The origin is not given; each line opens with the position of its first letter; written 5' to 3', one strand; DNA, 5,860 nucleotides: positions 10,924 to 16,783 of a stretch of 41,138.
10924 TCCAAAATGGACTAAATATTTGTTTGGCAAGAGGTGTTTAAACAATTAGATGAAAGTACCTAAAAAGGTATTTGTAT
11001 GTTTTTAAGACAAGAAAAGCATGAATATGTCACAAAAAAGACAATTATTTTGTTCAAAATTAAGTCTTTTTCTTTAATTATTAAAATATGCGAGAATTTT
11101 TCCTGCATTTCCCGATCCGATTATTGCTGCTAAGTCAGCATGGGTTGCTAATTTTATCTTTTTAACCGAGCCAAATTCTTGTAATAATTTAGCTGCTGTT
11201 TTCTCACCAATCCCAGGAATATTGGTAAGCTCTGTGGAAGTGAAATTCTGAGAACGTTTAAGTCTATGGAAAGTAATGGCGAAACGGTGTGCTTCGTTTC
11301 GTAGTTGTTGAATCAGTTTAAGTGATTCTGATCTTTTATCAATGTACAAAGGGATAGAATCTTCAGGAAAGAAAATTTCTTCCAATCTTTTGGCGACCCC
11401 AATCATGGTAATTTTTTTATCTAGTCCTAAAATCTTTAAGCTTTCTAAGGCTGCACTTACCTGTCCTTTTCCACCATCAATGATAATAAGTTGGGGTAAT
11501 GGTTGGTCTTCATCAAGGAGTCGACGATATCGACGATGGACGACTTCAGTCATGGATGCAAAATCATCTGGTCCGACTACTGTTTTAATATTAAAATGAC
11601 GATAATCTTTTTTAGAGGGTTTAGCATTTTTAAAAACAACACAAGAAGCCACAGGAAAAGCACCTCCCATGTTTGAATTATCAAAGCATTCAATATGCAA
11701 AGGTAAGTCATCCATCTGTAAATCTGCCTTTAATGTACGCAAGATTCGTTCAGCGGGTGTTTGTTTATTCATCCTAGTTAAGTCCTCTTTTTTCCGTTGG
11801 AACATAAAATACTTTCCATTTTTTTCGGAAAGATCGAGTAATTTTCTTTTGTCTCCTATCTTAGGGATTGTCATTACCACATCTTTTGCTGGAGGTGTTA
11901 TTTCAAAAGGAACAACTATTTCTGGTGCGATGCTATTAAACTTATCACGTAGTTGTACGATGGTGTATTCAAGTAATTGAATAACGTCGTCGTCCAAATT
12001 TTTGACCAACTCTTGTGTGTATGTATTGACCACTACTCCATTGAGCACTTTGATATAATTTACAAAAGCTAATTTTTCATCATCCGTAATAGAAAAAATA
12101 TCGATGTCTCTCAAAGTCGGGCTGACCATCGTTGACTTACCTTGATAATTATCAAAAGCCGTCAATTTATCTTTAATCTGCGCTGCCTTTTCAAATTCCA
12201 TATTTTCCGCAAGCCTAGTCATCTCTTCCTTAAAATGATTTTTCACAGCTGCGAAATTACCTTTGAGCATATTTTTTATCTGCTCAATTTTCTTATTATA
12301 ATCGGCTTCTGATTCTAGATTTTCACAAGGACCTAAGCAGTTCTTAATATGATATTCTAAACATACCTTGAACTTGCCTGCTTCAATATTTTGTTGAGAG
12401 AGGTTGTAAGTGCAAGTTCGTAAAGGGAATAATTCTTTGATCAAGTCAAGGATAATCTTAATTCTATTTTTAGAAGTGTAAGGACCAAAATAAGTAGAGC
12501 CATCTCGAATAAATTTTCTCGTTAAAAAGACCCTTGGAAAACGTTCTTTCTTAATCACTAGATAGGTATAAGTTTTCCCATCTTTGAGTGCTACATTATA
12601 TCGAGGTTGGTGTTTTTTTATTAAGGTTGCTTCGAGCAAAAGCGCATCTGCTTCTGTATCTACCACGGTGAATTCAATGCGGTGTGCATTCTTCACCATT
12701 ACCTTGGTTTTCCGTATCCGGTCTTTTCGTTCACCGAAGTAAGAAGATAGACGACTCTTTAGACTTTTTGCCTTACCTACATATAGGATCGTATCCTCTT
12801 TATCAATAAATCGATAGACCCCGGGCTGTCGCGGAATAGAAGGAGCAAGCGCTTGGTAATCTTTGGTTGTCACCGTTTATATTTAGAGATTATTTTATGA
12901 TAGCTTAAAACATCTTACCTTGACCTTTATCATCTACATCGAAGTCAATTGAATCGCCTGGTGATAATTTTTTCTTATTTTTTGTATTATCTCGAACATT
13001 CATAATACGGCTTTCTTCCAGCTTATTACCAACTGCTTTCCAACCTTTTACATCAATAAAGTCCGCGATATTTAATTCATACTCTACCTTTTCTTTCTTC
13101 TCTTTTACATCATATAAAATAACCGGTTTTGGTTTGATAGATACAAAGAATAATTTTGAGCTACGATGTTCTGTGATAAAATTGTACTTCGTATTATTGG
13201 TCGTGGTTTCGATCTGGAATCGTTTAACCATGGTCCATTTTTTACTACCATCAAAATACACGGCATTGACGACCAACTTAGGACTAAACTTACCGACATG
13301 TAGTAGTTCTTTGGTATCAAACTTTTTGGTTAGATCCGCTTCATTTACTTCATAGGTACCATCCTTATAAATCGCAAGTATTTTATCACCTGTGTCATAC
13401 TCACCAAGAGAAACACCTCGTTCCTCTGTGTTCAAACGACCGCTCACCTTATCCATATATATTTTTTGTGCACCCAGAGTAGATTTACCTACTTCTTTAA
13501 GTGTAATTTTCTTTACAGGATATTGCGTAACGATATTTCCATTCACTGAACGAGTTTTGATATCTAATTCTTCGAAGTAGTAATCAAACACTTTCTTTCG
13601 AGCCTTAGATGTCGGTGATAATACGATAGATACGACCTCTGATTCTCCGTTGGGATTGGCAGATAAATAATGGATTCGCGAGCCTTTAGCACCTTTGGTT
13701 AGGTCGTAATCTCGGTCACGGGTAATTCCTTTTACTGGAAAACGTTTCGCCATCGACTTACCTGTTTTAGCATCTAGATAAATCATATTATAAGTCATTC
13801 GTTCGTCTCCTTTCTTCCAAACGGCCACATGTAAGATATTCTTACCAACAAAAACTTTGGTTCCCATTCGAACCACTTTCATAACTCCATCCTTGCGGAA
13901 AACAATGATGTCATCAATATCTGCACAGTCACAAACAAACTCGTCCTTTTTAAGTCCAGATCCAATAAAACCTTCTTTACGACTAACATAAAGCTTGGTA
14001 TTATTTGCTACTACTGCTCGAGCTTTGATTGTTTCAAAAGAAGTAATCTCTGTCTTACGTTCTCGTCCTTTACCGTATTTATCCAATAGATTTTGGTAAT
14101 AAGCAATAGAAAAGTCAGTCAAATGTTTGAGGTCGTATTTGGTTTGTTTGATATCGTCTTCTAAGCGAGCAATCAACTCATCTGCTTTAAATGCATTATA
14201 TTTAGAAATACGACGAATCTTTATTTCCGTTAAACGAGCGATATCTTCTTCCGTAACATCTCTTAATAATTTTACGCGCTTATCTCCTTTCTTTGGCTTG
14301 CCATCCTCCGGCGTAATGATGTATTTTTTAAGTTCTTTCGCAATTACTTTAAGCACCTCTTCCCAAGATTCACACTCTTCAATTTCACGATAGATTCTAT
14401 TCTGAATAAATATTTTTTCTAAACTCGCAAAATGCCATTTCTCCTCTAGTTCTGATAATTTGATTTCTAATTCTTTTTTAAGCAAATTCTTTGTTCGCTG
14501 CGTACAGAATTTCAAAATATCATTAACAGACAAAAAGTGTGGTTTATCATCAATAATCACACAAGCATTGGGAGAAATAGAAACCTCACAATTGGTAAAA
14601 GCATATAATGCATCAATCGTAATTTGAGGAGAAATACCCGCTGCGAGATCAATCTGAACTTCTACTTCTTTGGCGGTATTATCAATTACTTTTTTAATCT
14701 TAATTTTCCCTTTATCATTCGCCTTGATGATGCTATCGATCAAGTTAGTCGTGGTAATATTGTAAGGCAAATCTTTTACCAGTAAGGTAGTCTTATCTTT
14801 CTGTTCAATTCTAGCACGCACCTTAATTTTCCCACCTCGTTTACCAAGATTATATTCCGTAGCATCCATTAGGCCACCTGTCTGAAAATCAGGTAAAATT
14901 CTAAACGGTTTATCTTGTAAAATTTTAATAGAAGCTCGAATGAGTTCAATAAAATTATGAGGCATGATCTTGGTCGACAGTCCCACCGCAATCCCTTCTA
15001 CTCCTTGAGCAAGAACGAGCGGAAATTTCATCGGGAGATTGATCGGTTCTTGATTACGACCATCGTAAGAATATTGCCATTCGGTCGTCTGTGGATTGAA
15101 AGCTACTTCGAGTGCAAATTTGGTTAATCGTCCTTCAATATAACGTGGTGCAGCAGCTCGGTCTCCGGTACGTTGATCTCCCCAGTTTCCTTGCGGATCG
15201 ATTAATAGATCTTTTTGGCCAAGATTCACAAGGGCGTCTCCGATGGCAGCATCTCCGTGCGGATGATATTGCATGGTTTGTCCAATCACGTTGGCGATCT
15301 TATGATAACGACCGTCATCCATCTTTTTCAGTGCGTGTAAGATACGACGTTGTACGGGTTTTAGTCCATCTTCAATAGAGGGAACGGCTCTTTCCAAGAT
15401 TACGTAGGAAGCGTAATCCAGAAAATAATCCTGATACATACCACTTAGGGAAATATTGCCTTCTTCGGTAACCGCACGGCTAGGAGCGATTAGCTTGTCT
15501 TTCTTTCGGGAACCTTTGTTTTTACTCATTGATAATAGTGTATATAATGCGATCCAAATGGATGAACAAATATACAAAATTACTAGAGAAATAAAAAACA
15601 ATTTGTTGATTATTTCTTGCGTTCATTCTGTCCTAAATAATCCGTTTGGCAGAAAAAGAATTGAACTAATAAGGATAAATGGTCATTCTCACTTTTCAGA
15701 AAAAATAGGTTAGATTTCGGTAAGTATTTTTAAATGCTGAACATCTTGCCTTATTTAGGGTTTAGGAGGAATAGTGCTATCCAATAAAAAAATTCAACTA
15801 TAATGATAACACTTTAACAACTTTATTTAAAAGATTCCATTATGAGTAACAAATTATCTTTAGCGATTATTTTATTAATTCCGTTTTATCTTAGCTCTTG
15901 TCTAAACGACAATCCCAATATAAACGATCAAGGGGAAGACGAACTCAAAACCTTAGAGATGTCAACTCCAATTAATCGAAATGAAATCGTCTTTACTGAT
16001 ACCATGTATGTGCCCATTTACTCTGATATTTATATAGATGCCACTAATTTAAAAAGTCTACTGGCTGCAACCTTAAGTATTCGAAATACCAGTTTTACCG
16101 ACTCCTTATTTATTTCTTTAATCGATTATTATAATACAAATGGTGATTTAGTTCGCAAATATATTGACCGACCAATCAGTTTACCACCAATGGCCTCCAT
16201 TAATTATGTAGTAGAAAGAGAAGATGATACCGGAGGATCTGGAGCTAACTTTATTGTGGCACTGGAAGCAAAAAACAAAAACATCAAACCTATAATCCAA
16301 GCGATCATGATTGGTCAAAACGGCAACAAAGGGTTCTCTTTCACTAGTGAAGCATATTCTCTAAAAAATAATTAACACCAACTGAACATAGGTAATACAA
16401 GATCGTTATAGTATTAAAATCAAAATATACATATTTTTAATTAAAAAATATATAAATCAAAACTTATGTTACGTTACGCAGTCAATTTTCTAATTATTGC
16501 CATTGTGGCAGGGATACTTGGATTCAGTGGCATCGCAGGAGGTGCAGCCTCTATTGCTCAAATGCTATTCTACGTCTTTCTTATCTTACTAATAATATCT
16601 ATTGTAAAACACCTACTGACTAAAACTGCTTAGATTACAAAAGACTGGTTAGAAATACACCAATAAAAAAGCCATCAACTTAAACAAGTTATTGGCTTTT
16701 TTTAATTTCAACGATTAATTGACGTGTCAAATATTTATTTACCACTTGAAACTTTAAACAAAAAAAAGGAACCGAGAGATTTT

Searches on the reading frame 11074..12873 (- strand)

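Call 14: search_protein_families(library=pfam, proteins=[window:11074-12873:-], max_evalue=0.0001)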
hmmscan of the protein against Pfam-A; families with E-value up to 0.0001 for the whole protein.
window:11074-12873:- (599 aa): 7 families
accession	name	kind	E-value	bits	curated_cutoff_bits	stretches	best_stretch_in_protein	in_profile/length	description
PF08459.17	UvrC_RNaseH_dom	-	5.6e-55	186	22.3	1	384-533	3-159/159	UvrC RNAse H endonuclease domain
PF01541.30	GIY-YIG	-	1.9e-12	47.7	22.6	1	17-93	2-78/78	GIY-YIG catalytic domain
PF22920.2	UvrC_RNaseH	-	6.2e-12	45.9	24.3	1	256-357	1-113/116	UvrC Ribonuclease H-like domain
PF14520.12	HHH_5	-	1.8e-07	32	27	1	547-593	2-51/57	Helix-hairpin-helix domain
PF02151.25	UVR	-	9.6e-07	28.8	21.5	1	215-240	8-33/36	UvrB/uvrC motif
PF12826.13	HHH_2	-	2.6e-06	27.9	27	1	552-599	8-57/64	Helix-hairpin-helix motif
PF01367.25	5_3_exonuc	-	1.5e-05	25.8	40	1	546-574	17-45/97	5'-3' exonuclease, C-terminal SAM fold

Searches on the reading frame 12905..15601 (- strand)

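Call 14: search_protein_families(library=pfam, proteins=[window:12905-15601:-], max_evalue=0.0001)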
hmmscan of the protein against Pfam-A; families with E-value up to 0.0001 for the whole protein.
window:12905-15601:- (898 aa): 1 family
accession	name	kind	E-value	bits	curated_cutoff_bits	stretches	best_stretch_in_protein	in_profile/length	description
PF00521.26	DNA_topoisoIV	-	1e-103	348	31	1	71-493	1-419/432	DNA gyrase/topoisomerase IV, subunit A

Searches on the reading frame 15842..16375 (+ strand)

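Call 3: search_protein_families(library=pfam, proteins=[window:15842-16375:+], max_evalue=0.01)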
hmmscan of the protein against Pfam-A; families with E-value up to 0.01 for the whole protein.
window:15842-16375:+ (177 aa): 1 family
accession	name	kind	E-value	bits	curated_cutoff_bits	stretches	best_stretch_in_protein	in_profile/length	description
PF11322.13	DUF3124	-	1.5e-43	148.4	27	1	54-171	3-120/123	Protein of unknown function (DUF3124)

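Call 21: search_protein_families(library=ncbifam, proteins=[window:15842-16375:+], max_evalue=0.01)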
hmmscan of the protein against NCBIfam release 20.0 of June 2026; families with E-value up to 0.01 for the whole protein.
window:15842-16375:+ (177 aa): 0 families

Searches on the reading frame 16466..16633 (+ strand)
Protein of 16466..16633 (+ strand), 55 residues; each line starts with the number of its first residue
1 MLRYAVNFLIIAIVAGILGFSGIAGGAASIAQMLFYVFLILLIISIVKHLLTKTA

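Call 84: search_protein_families(library=pfam, proteins=[window:16466-16633:+], max_evalue=1)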
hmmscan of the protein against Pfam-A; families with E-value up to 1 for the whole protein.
window:16466-16633:+ (55 aa): 1 family
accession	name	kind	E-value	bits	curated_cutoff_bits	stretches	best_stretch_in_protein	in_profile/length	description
PF07043.18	DUF1328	-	1.1e-15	58.1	27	1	8-44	3-39/39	Protein of unknown function (DUF1328)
